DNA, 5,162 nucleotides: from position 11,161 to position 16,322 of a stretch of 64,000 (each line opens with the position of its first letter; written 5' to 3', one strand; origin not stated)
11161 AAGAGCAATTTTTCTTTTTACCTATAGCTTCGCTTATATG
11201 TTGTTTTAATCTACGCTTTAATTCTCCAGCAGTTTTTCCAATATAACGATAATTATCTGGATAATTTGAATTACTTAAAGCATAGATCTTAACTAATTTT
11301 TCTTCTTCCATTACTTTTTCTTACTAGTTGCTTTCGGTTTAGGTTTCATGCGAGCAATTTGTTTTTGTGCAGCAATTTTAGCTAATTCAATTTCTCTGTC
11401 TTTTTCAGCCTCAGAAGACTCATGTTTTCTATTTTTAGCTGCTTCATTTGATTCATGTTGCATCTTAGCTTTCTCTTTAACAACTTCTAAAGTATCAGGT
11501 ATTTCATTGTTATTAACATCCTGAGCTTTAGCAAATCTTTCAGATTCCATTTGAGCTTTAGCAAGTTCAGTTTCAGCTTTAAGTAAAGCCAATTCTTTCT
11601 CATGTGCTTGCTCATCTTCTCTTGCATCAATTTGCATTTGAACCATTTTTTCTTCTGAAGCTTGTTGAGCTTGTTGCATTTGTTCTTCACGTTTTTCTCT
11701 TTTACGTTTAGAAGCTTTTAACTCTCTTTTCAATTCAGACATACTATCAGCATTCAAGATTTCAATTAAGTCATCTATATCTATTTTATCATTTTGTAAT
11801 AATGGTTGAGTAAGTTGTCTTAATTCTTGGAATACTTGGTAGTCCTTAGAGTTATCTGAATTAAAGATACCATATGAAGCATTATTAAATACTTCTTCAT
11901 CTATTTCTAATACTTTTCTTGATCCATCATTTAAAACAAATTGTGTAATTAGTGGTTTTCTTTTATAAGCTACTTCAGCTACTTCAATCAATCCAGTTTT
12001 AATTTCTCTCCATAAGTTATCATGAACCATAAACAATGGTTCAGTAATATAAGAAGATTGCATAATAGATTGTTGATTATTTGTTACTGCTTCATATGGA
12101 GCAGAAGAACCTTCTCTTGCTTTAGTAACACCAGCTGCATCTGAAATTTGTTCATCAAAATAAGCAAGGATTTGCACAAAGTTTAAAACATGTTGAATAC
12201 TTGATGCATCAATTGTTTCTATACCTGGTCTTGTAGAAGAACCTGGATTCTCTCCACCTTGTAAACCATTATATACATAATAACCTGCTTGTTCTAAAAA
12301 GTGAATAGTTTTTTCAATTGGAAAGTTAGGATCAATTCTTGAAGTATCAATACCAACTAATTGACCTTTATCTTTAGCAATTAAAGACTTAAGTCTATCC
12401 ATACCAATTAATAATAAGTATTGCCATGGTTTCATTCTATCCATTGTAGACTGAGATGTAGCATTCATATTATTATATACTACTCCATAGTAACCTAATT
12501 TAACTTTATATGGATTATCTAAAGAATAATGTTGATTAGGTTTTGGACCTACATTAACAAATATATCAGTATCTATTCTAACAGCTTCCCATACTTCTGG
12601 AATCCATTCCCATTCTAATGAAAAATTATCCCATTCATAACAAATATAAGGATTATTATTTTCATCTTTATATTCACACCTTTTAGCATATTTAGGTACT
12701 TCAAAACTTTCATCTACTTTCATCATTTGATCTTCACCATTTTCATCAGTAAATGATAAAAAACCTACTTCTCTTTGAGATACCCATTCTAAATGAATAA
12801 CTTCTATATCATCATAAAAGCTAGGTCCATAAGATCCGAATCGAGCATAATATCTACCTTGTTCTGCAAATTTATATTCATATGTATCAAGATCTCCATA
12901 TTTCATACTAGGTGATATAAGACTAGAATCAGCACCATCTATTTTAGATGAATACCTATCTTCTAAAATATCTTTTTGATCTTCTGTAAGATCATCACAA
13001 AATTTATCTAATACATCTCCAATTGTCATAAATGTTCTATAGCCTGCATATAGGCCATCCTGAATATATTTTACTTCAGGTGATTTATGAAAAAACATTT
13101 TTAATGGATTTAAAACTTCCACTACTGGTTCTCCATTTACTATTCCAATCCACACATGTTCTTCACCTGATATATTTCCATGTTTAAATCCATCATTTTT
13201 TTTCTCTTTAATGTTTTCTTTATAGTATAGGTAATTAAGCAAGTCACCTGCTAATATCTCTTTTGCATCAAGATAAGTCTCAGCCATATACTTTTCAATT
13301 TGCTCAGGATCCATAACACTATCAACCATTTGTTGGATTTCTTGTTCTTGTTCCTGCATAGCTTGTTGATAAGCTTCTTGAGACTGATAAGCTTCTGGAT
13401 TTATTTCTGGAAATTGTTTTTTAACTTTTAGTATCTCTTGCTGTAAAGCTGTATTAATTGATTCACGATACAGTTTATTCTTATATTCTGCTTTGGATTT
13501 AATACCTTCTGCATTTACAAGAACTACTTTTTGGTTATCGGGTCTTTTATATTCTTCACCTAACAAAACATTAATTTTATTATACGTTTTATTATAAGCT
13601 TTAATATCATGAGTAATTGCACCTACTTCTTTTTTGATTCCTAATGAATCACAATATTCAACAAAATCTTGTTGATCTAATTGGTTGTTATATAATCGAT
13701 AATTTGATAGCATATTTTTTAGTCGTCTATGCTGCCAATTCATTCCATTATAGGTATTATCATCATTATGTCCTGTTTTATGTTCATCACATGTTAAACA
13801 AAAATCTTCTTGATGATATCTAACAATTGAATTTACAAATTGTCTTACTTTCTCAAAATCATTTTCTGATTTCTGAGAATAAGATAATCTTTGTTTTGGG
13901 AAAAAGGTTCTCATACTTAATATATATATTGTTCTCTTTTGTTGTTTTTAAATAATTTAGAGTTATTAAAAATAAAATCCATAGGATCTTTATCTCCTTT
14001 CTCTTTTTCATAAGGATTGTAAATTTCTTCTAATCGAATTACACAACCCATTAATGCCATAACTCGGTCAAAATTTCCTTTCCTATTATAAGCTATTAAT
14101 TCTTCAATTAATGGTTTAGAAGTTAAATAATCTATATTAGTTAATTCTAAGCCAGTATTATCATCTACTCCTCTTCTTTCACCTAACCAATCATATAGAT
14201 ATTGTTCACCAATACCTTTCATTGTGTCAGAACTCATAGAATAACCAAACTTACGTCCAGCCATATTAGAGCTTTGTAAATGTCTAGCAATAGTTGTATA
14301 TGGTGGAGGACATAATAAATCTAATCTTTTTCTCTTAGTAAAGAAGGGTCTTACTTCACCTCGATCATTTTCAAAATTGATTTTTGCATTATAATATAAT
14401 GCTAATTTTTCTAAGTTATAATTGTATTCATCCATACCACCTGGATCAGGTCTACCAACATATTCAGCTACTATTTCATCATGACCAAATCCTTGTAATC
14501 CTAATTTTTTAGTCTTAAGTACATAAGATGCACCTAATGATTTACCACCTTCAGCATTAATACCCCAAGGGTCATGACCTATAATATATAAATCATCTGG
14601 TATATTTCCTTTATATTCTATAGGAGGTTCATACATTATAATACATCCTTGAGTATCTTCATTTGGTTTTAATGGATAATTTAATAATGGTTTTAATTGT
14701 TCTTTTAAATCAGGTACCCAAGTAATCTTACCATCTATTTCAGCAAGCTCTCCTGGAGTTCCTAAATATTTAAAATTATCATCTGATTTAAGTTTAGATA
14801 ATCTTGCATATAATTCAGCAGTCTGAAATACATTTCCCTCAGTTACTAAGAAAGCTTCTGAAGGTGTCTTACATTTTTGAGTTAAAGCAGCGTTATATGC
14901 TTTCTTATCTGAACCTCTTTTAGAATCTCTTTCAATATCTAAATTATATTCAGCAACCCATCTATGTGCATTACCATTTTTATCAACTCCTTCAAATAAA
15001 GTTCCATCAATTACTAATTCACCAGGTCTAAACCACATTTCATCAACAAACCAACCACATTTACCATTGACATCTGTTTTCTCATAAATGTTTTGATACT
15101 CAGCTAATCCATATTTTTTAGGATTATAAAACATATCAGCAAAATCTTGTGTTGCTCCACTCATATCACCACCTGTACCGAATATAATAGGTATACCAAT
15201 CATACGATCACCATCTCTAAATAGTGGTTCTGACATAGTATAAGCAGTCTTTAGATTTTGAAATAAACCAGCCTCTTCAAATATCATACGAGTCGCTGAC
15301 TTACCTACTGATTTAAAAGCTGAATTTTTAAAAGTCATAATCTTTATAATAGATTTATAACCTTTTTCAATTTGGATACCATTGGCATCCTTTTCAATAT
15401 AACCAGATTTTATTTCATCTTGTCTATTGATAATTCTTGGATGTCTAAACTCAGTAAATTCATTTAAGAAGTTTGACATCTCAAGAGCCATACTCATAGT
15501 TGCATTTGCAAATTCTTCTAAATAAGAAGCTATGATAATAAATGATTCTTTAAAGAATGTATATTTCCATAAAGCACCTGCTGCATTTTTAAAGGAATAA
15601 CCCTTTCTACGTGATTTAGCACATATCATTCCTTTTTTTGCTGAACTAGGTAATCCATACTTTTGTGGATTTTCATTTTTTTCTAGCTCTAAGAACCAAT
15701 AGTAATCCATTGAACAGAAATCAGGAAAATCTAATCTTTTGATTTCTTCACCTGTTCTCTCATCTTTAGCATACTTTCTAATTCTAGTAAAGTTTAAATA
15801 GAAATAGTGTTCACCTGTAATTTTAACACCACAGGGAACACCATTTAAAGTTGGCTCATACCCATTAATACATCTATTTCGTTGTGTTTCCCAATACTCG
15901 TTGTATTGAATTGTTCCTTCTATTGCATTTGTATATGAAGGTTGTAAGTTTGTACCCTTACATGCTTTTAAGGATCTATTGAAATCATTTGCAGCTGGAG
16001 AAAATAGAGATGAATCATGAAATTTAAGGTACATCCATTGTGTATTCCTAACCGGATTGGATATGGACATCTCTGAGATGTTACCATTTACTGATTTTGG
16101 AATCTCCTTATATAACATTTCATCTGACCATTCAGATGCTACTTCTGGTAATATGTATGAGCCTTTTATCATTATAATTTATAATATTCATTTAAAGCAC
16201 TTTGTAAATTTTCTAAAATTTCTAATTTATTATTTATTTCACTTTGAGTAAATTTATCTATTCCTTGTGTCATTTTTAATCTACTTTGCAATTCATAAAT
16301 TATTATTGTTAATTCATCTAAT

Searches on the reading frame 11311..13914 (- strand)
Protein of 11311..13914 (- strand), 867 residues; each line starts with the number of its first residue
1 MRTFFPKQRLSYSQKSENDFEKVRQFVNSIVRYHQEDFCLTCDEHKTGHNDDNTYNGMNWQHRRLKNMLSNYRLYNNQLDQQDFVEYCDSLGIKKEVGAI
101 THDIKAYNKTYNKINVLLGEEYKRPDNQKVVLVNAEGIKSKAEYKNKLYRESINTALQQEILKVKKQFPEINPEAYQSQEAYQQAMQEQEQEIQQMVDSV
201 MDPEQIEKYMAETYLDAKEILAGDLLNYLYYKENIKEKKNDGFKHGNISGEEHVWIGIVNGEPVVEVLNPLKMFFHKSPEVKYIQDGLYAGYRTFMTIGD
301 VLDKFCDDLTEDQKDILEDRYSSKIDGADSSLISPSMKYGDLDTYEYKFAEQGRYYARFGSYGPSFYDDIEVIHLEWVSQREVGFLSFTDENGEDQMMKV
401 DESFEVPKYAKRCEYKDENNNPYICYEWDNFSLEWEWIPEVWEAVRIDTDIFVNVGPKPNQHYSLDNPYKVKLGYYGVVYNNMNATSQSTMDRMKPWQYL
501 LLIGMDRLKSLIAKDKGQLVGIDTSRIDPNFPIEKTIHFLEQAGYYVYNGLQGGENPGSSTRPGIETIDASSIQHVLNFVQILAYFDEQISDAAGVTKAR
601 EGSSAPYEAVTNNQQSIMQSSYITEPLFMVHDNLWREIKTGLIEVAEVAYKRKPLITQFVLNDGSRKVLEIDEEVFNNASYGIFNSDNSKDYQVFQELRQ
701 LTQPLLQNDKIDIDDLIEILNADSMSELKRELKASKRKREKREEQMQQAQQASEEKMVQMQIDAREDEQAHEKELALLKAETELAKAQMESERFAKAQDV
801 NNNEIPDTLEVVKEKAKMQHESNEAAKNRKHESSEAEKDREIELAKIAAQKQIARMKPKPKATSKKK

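Call 88: search_protein_families(library=phrogs, proteins=[window:11311-13914:-], max_evalue=0.00001)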
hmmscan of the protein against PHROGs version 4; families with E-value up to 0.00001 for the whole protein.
window:11311-13914:- (867 aa): 1 family
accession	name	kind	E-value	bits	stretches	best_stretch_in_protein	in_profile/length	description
phrog_6547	-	head and packaging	9.7e-117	392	1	3-867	7-813/827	portal protein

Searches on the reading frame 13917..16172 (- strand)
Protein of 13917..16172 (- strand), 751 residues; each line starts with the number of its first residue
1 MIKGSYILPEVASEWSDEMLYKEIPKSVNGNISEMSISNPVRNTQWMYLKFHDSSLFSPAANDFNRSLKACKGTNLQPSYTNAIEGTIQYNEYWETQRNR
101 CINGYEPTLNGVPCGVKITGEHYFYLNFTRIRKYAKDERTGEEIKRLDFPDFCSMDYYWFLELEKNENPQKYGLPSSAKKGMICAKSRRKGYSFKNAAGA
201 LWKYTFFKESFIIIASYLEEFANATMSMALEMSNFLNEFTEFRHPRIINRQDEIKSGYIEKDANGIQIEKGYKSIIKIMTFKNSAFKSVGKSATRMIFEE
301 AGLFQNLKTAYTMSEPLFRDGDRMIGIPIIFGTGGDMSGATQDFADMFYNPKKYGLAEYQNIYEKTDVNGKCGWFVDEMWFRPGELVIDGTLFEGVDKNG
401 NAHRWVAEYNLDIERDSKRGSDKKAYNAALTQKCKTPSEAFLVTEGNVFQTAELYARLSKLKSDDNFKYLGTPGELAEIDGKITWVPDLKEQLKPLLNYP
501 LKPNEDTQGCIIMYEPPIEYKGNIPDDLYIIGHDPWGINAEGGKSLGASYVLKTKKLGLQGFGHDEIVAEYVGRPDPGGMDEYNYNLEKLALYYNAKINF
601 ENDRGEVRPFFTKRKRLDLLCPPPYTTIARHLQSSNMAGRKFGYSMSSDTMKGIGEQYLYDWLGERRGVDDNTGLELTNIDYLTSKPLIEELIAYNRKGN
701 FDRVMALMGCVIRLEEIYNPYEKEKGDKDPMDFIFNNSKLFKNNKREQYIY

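Call 88: search_protein_families(library=phrogs, proteins=[window:13917-16172:-], max_evalue=0.00001)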
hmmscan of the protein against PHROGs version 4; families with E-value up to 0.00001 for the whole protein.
window:13917-16172:- (751 aa): 1 family
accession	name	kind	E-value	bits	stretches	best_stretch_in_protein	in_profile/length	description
phrog_6681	-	head and packaging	3e-114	383.9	1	60-735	77-741/758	terminase large subunit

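Call 89: search_dna_similar(query=window:13917-16172:-, collection=phages, mode=protein, max_rows=10)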
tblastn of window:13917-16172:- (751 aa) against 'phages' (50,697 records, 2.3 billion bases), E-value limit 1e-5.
Records with a match: 158; places in all: 158; records where one place covers at least 80% of the query: 141.
Best place of each record, by identity: <60% 158.
By first word of the organism name: uncultured 57; Bacteroides 32; Flavobacterium 29; Cellulophaga 9; Bacteriophage 8; CrAssphage 7; Dulem 2; Azobacteroides 2; crAssphage 2; IAS 2; and 7 more.
By host as written in the record: - 75; Bacteroides intestinalis DSM 108646 25; Flavobacterium psychrophilum 950106-1/1 12; Bacteroides cellulosilyticus 4; Flavobacterium psychrophilum 020612-2/1 3; Flavobacterium psychrophilum strain FPS-D10 3; Homo sapiens 3; Flavobacterium psychrophilum FPS-D15 2; and 21 more.
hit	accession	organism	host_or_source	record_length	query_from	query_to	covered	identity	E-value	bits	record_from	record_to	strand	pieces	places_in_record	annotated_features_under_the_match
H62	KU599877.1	Flavobacterium phage Fpv1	Flavobacterium psychrophilum 950106-1/1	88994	41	716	90%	33.5%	8e-71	321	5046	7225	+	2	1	hypothetical protein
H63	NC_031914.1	Flavobacterium phage Fpv1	Flavobacterium psychrophilum 950106-1/1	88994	41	716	90%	33.5%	8e-71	321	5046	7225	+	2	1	terminase large subunit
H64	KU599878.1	Flavobacterium phage Fpv2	Flavobacterium psychrophilum 950106-1/1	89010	41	716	90%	33.5%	2e-70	319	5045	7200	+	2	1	hypothetical protein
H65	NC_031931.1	Flavobacterium phage Fpv2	Flavobacterium psychrophilum 950106-1/1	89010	41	716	90%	33.5%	2e-70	319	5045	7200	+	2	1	terminase large subunit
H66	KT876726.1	Flavobacterium phage FpV21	Flavobacterium psychrophilum 950106-1/1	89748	41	716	90%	33.4%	4e-85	301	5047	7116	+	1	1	hypothetical protein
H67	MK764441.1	Flavobacterium phage FPSV-F12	Flavobacterium psychrophilum 950106-1/1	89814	41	716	90%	33.4%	4e-85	301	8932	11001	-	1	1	hypothetical protein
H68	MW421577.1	Flavobacterium phage FPSV-S30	Flavobacterium psychrophilum strain ...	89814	41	716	90%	33.4%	4e-85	301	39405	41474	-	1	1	record has no annotation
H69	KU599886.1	Flavobacterium phage Fpv20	Flavobacterium psychrophilum 950106-1/1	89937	41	716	90%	33.4%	4e-85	301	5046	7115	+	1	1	hypothetical protein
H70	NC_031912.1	Flavobacterium phage Fpv20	Flavobacterium psychrophilum 950106-1/1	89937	41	716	90%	33.4%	4e-85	301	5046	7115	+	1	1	terminase large subunit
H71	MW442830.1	Flavobacterium phage FPSV-D18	Flavobacterium psychrophilum FPS-D8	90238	41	716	90%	33.4%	3e-84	298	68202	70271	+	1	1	record has no annotation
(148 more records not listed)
